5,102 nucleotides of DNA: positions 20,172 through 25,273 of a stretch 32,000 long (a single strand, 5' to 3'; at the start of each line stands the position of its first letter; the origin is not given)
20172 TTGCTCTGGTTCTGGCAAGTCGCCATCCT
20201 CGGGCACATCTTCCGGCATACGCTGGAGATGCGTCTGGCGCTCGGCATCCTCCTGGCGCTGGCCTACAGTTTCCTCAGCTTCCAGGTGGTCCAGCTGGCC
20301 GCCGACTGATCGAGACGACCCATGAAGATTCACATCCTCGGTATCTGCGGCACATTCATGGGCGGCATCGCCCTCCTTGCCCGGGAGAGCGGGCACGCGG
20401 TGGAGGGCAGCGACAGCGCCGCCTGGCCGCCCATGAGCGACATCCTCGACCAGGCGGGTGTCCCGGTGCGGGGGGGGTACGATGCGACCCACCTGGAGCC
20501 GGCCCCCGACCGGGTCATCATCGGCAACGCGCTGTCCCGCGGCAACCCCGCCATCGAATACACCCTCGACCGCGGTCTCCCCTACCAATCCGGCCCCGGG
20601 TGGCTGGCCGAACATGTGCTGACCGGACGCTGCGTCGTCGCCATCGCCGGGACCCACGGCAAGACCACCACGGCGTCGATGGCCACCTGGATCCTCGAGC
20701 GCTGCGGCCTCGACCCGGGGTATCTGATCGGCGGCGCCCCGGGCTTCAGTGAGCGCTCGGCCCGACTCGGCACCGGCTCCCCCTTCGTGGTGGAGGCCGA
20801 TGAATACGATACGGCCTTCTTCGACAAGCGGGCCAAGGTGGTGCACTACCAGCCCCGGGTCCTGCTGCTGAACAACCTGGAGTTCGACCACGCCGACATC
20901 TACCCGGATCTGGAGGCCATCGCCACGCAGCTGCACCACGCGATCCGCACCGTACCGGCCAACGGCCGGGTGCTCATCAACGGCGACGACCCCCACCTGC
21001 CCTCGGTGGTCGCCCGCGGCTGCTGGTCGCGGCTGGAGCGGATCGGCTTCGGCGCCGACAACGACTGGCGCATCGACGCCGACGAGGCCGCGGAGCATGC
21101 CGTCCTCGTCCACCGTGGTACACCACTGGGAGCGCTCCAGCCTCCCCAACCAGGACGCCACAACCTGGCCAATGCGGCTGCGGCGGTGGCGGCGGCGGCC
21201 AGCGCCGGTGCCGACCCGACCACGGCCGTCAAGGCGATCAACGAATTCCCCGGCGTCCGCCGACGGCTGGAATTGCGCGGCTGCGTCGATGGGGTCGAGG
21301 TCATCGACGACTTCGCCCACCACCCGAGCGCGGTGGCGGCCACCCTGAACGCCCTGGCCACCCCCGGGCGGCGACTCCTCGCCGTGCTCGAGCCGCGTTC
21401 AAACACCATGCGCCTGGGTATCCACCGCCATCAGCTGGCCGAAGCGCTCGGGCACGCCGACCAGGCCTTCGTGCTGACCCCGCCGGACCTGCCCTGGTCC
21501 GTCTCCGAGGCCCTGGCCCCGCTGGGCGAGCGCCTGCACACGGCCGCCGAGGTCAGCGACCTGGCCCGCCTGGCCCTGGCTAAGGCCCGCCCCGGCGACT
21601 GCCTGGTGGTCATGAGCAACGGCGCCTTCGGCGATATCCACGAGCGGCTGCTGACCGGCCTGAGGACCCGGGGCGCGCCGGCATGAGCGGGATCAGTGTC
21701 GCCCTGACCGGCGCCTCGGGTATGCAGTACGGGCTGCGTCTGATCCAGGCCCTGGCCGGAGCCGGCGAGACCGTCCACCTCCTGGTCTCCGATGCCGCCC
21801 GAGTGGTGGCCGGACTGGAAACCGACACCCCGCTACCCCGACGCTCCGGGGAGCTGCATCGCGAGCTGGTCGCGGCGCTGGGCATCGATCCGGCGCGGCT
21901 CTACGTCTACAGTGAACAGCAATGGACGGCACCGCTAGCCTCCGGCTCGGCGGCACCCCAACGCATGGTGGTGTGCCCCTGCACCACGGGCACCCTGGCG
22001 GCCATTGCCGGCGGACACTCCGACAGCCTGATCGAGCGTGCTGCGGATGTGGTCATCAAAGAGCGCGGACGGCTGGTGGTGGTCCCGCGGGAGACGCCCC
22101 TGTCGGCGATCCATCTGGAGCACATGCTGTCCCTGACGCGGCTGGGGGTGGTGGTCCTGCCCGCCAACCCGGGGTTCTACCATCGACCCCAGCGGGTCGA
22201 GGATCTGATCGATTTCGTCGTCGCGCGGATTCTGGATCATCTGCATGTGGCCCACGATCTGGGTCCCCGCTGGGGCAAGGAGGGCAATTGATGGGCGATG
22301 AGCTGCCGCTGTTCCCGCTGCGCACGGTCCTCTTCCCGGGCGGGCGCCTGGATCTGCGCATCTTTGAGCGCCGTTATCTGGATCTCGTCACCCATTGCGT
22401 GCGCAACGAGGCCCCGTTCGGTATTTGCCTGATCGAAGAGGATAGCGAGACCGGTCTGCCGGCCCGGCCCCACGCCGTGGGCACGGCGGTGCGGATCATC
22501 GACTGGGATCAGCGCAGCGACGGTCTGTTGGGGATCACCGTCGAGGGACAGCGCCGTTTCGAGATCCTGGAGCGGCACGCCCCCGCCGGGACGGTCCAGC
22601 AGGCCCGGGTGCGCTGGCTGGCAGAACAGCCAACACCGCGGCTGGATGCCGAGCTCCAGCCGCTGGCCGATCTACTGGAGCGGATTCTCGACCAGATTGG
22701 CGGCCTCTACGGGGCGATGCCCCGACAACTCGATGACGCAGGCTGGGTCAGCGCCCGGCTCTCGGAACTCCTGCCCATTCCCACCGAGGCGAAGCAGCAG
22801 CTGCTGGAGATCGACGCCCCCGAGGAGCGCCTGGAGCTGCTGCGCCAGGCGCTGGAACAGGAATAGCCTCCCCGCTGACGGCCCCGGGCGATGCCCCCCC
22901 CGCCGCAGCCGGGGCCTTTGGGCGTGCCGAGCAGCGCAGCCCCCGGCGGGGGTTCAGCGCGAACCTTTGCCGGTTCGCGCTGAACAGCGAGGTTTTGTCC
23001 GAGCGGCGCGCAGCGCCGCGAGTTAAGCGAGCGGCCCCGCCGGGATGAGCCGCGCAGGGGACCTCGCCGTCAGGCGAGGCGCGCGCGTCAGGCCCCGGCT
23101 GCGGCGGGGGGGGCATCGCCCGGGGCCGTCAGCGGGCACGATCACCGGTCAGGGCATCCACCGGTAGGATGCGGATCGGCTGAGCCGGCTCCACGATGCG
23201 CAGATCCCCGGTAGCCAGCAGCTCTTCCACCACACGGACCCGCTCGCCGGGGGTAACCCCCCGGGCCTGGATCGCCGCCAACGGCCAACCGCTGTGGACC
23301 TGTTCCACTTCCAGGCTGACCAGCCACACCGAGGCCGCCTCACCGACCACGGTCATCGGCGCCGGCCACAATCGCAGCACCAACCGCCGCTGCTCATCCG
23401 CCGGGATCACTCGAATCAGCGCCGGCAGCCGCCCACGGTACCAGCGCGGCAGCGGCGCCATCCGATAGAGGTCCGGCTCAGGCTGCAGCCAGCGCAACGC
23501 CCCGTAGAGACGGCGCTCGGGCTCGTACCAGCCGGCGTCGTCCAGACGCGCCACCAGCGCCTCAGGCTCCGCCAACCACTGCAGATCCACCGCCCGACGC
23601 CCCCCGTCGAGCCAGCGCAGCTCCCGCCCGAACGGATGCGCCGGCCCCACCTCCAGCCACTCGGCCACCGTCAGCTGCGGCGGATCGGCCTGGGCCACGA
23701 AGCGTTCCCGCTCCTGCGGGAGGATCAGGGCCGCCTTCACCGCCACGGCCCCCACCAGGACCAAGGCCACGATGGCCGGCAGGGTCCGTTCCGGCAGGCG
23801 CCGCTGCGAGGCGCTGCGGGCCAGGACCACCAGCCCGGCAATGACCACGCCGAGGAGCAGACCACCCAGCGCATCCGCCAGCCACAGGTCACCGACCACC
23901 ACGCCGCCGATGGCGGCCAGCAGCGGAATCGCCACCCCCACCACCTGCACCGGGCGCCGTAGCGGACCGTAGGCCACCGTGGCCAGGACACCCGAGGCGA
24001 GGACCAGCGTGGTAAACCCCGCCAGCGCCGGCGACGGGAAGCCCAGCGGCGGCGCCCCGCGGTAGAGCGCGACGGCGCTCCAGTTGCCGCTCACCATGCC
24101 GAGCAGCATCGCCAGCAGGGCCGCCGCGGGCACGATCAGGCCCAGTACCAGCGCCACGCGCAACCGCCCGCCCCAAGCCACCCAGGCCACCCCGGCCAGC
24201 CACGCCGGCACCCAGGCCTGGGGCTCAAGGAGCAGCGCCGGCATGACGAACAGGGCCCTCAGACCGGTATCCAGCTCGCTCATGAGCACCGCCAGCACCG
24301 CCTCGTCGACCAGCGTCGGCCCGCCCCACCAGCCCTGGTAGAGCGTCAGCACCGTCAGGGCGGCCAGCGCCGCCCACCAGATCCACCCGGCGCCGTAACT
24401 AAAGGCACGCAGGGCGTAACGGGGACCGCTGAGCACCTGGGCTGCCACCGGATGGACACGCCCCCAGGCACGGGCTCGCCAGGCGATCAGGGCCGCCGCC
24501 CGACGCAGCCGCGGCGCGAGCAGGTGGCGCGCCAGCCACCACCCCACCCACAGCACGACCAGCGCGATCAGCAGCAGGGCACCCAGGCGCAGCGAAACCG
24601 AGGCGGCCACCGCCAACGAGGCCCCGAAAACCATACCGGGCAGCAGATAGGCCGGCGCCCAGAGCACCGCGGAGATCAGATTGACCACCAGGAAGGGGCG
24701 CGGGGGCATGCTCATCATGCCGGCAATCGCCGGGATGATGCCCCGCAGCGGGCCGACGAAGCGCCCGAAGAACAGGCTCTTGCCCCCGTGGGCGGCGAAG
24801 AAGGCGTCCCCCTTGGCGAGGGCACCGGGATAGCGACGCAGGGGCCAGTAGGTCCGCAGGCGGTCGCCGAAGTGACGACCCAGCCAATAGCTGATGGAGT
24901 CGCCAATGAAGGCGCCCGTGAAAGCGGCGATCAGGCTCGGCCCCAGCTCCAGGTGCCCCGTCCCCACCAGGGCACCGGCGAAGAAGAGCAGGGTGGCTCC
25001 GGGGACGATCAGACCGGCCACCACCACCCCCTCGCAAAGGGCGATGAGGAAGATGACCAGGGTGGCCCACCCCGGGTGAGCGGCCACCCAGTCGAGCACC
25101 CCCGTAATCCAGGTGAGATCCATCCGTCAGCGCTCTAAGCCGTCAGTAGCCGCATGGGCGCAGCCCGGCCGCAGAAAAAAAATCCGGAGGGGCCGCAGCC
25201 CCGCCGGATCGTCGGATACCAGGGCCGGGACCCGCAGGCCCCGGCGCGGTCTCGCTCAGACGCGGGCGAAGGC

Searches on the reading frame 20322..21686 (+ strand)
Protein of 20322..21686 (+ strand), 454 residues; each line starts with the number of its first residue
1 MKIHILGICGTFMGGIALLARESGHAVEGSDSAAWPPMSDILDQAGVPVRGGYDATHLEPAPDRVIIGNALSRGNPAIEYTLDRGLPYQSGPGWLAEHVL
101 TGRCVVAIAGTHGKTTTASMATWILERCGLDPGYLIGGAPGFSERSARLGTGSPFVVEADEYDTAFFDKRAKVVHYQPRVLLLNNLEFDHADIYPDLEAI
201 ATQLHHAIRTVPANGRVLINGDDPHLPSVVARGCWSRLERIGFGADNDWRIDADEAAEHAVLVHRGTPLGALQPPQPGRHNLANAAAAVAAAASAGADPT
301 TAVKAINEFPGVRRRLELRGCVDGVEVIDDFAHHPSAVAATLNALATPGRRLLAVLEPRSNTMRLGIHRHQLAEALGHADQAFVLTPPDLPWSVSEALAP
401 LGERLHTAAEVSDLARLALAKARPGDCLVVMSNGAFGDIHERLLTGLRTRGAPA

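Call 74: search_protein_families(library=pfam, proteins=[window:20322-21686:+], max_evalue=0.00001)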
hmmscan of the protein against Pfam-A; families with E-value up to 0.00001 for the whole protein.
window:20322-21686:+ (454 aa): 3 families
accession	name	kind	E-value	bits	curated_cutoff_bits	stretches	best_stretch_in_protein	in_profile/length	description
PF02875.26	Mur_ligase_C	-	6.9e-19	69.4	28.4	1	314-434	1-127/127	Mur ligase, glutamate ligase domain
PF01225.30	Mur_ligase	-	4.3e-18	65.9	21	1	2-99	1-91/95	Mur ligase family, catalytic domain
PF08245.18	Mur_ligase_M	-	8.1e-17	62.3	24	1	108-292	1-200/200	Mur ligase middle domain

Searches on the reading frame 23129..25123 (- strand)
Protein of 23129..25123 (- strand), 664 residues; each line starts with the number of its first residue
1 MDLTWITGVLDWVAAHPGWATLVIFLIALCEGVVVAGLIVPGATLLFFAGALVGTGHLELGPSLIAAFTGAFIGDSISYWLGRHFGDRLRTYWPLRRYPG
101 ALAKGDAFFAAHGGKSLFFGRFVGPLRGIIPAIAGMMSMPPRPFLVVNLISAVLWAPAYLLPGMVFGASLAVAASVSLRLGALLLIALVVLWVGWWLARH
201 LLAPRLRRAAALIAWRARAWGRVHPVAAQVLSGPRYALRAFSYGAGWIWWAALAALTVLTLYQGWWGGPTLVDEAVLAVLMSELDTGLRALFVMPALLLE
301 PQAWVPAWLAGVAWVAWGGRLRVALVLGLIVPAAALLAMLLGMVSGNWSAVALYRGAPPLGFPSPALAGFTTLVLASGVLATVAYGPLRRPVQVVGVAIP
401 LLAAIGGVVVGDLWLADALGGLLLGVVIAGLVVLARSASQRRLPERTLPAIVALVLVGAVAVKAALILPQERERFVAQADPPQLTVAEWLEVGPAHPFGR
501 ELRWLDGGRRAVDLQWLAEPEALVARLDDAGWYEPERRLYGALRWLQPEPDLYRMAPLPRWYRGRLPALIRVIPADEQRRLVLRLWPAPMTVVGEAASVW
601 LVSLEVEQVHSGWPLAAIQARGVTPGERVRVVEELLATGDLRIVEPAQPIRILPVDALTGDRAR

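Call 74: search_protein_families(library=pfam, proteins=[window:23129-25123:-], max_evalue=0.00001)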
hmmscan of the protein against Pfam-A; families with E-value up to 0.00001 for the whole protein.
window:23129-25123:- (664 aa): 1 family
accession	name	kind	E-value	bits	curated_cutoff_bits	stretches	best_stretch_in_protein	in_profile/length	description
PF09335.16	VTT_dom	-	1.9e-20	74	33.9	1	40-163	1-121/123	VTT domain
